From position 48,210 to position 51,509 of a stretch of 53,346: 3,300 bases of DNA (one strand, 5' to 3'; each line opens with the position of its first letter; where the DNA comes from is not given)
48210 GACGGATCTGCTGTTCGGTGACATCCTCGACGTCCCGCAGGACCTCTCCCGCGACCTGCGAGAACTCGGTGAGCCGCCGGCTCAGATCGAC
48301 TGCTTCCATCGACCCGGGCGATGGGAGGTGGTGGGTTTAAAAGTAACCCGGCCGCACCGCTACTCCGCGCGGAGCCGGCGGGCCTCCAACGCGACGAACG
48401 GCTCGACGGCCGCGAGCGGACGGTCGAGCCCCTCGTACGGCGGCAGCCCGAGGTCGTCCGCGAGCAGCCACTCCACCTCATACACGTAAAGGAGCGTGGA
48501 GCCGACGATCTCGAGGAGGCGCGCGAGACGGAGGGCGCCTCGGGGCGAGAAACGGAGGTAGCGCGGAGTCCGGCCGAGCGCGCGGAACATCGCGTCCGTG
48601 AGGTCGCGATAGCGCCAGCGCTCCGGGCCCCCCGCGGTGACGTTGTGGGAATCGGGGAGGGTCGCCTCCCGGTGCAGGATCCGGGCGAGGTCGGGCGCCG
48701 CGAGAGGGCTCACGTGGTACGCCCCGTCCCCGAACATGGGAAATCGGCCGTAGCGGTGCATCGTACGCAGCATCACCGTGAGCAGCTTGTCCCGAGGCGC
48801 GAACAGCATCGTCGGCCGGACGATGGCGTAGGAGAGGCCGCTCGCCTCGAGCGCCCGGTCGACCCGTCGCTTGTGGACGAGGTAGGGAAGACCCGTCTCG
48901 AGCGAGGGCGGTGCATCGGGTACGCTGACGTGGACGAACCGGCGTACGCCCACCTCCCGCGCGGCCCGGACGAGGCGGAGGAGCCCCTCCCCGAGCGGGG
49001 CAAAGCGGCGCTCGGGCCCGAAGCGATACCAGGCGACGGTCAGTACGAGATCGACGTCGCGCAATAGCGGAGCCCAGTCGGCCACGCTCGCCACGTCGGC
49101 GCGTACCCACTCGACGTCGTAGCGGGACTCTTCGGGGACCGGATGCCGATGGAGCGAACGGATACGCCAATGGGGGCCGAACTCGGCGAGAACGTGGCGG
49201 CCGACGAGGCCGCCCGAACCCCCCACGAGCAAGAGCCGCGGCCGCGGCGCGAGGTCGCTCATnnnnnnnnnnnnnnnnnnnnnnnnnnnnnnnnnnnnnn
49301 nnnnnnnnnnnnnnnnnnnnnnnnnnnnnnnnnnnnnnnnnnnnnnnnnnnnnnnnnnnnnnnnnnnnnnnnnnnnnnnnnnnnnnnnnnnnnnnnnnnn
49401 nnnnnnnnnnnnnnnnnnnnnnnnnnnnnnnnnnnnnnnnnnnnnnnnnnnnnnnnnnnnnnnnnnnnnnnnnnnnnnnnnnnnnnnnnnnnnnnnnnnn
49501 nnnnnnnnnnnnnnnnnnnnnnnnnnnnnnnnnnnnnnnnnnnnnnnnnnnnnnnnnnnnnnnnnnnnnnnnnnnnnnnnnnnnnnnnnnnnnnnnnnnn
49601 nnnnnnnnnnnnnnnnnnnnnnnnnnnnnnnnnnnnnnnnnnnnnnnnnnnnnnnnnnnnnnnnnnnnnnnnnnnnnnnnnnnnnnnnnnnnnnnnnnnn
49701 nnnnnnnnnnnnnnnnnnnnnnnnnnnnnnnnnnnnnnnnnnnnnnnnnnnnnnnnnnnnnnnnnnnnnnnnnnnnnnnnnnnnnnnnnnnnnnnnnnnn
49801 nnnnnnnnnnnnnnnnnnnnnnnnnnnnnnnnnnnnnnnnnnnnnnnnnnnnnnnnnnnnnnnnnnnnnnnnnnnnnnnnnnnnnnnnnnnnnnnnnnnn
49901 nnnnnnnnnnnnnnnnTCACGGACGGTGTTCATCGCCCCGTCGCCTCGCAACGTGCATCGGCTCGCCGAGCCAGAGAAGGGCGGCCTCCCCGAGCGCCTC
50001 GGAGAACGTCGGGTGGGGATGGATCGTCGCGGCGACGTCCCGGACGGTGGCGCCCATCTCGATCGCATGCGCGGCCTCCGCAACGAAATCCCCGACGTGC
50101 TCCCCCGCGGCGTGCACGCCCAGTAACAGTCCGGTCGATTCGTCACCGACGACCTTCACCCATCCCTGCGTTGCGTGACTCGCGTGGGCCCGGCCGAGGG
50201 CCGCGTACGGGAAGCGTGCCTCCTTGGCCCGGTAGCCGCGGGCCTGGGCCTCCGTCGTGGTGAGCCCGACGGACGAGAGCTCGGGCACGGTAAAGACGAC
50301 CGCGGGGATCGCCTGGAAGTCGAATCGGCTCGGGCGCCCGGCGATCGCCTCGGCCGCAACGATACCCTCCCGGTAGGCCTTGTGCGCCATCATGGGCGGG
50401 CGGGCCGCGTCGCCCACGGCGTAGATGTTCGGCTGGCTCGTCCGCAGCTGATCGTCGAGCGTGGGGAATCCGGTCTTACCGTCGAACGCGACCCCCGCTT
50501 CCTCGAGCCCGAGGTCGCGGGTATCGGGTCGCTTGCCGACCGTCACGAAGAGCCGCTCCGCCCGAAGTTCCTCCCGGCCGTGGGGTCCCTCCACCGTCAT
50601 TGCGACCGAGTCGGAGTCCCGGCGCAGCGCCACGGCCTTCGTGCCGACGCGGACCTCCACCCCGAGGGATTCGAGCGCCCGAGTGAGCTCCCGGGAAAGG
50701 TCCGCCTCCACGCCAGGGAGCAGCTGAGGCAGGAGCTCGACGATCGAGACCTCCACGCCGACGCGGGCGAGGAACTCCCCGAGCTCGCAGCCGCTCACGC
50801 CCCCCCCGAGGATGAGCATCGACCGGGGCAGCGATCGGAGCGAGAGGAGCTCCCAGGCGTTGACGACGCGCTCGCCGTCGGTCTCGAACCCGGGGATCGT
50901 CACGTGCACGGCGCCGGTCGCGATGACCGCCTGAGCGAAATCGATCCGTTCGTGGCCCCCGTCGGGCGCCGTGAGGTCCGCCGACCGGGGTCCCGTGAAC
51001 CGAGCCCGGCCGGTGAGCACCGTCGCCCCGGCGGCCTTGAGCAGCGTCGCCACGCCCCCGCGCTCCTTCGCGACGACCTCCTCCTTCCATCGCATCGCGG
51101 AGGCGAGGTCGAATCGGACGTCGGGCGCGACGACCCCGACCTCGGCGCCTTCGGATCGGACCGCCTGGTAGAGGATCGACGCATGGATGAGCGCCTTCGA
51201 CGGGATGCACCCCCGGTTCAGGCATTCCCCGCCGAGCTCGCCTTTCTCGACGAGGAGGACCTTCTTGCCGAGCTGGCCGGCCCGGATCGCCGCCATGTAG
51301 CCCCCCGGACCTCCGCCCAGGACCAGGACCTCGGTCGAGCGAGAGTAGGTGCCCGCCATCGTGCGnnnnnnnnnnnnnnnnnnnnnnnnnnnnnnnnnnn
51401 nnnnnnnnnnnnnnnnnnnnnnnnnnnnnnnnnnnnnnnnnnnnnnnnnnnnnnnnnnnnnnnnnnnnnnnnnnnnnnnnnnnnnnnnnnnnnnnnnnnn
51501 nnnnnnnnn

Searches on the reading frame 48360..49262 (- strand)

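Call 14: search_protein_families(library=pfam, proteins=[window:48360-49262:-], max_evalue=0.001)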
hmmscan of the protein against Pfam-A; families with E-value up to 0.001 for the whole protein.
window:48360-49262:- (300 aa): 3 families
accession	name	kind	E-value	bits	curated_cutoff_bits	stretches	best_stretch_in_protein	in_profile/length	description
PF13460.12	NAD_binding_10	-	2.7e-15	57.1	27.2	1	15-155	1-148/184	NAD(P)H-binding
PF01370.27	Epimerase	-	1.8e-11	44.4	20.9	1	12-203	2-228/240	NAD dependent epimerase/dehydratase family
PF05368.20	NmrA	-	5.5e-05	23.3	27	1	11-154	5-149/298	NmrA-like family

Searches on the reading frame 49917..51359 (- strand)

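Call 14: search_protein_families(library=pfam, proteins=[window:49917-51359:-], max_evalue=0.001)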
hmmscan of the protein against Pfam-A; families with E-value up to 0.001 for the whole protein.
window:49917-51359:- (480 aa): 11 families
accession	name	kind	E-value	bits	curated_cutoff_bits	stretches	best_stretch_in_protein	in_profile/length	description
PF07992.20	Pyr_redox_2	-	8.8e-62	209.6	26.1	1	10-332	2-291/291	Pyridine nucleotide-disulphide oxidoreductase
PF02852.28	Pyr_redox_dim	-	4.2e-34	117.5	25.3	1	351-460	1-110/110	Pyridine nucleotide-disulphide oxidoreductase, dimerisation domain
PF00070.33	Pyr_redox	-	6.5e-19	68.7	22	1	181-255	2-78/82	Pyridine nucleotide-disulphide oxidoreductase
PF12831.13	FAD_oxidored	-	3.5e-08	33.6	27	1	10-46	1-38/416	FAD dependent oxidoreductase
PF01134.28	GIDA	-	6.9e-08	32.4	22.1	1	11-78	2-67/391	Glucose inhibited division protein A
PF03486.20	HI0933_like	-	2.7e-07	30.7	50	1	10-42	2-34/244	HI0933-like protein Rossmann domain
PF01494.25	FAD_binding_3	-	8.1e-07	29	22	0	181-255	4-79/349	FAD binding domain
PF13738.12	Pyr_redox_3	-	1.1e-06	28.6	30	0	179-316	165-305/305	Pyridine nucleotide-disulphide oxidoreductase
PF13450.12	NAD_binding_8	-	9.5e-06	26.2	21.9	0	13-46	1-35/68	NAD(P)-binding Rossmann-like domain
PF00890.30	FAD_binding_2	-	3.3e-05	23.7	20.4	1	11-42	2-33/414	FAD binding domain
PF01262.27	AlaDh_PNT_C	-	0.00032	20.6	23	0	3-38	21-58/214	Alanine dehydrogenase/PNT, C-terminal domain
